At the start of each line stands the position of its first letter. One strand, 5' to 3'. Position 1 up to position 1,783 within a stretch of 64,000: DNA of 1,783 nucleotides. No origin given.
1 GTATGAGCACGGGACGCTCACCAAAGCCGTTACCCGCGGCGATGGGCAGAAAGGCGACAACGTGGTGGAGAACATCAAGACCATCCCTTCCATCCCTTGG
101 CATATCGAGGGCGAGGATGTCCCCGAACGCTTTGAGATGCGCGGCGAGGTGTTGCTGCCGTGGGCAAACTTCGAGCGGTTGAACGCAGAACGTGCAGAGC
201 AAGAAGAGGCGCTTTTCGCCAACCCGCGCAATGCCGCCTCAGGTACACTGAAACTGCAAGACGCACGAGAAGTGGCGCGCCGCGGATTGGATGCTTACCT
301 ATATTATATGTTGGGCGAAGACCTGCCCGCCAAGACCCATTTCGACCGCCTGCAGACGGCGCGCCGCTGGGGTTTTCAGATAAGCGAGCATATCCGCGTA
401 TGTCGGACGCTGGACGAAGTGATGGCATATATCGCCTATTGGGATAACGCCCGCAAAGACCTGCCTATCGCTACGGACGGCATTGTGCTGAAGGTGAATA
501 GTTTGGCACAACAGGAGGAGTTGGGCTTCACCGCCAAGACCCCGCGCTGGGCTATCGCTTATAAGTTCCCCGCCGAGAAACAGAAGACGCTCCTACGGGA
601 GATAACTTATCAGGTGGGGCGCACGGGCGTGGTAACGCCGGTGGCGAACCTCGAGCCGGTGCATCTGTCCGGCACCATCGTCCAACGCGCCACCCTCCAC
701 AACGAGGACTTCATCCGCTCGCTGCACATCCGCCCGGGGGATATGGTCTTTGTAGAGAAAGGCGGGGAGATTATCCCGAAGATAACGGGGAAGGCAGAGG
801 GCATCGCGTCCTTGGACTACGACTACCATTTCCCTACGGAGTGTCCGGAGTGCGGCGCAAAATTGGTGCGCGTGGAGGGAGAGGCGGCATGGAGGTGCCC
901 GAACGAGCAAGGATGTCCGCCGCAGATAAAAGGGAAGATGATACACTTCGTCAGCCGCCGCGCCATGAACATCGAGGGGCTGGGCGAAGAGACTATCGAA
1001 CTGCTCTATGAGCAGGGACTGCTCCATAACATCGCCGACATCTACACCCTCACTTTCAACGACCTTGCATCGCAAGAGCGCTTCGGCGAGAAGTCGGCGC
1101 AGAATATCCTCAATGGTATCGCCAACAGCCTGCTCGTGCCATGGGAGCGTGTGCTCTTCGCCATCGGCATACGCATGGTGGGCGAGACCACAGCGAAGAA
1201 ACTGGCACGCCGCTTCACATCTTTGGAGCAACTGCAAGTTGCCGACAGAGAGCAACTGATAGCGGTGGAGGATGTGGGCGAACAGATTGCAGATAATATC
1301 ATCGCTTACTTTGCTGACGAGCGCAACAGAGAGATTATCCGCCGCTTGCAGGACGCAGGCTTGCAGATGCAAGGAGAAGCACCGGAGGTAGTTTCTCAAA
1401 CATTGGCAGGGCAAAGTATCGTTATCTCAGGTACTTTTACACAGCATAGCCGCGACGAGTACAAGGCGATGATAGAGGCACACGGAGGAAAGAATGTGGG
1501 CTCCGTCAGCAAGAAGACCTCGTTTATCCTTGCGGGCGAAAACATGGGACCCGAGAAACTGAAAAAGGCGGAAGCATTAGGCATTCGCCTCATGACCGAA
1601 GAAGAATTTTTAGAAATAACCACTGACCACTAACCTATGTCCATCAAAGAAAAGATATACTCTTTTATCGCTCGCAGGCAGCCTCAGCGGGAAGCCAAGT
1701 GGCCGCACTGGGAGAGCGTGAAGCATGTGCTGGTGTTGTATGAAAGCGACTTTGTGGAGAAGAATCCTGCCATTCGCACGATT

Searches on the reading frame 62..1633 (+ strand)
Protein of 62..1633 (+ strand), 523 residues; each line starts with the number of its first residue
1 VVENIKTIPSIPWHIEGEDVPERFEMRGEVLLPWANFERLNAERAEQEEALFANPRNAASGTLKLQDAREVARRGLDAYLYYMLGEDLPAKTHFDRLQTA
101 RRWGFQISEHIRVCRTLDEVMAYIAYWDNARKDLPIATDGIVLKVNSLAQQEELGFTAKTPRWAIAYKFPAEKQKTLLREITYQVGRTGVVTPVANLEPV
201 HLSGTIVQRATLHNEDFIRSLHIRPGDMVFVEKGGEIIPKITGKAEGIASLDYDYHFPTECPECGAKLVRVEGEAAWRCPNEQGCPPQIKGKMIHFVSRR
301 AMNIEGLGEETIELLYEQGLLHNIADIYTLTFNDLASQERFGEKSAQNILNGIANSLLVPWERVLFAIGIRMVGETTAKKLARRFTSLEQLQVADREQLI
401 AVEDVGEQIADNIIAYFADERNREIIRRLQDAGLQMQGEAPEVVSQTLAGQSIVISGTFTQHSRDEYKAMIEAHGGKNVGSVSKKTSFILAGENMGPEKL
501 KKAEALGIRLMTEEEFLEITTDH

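Call 76: search_protein_families(library=pfam, proteins=[window:62-1633:+], max_evalue=0.00001)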
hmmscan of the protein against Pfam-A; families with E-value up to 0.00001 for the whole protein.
window:62-1633:+ (523 aa): 6 families
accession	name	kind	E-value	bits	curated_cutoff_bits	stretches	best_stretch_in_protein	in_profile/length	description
PF01653.23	DNA_ligase_aden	-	3.5e-58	197.5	27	1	2-172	80-253/253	NAD-dependent DNA ligase adenylation domain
PF03120.22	DNA_ligase_OB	-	7.3e-31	106.3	32.9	1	176-244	2-70/79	NAD-dependent DNA ligase OB-fold domain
PF12826.13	HHH_2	-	9.5e-25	87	27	1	363-426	1-64/64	Helix-hairpin-helix motif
PF00533.33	BRCT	-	1.9e-16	60.5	21.3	1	447-518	5-76/78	BRCA1 C Terminus (BRCT) domain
PF14520.12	HHH_5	-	7.3e-15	55.6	27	1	368-415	5-53/57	Helix-hairpin-helix domain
PF03119.21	DNA_ligase_ZBD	-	6.9e-12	45.5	25.8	1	260-286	1-26/27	NAD-dependent DNA ligase C4 zinc finger domain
